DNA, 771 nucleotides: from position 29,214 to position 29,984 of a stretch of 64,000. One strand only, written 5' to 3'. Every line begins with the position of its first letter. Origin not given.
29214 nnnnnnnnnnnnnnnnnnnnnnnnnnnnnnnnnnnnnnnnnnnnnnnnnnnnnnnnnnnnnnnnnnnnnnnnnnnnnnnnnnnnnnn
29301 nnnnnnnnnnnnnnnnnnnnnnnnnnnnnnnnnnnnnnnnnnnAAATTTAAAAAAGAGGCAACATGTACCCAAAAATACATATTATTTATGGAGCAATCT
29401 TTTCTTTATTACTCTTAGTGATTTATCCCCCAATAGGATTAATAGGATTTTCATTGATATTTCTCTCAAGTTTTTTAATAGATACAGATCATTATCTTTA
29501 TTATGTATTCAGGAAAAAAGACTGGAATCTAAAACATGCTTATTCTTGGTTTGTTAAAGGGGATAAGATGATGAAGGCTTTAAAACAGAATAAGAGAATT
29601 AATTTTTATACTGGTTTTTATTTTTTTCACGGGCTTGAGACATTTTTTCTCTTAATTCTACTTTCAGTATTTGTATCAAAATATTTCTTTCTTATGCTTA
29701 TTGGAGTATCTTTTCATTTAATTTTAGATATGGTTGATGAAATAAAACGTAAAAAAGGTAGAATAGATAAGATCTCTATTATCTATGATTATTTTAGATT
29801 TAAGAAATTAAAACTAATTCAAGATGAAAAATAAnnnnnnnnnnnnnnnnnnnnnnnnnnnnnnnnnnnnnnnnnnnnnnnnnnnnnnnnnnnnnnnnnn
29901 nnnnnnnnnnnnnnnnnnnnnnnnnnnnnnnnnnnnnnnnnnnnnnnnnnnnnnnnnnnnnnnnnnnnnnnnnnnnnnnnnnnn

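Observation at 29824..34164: Nucleotidyltransferase paralogs (one fused to a class-V aminotransferase) beside a CDP-alcohol phosphatidyltransferase and an ATP-grasp enzyme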

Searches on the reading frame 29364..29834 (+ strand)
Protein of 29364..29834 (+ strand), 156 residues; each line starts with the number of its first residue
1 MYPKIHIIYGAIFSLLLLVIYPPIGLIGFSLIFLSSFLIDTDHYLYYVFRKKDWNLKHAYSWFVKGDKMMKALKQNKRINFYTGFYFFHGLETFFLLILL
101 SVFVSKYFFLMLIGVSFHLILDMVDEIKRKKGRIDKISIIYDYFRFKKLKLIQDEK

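Call 3: search_protein_families(library=pfam, proteins=[window:29364-29834:+], max_evalue=0.01)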
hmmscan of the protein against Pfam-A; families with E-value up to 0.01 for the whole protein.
window:29364-29834:+ (156 aa): 0 families

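Call 4: search_protein_families(library=ncbifam, proteins=[window:29364-29834:+], max_evalue=0.01)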
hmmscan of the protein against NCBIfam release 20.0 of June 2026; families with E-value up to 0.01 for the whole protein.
window:29364-29834:+ (156 aa): 0 families
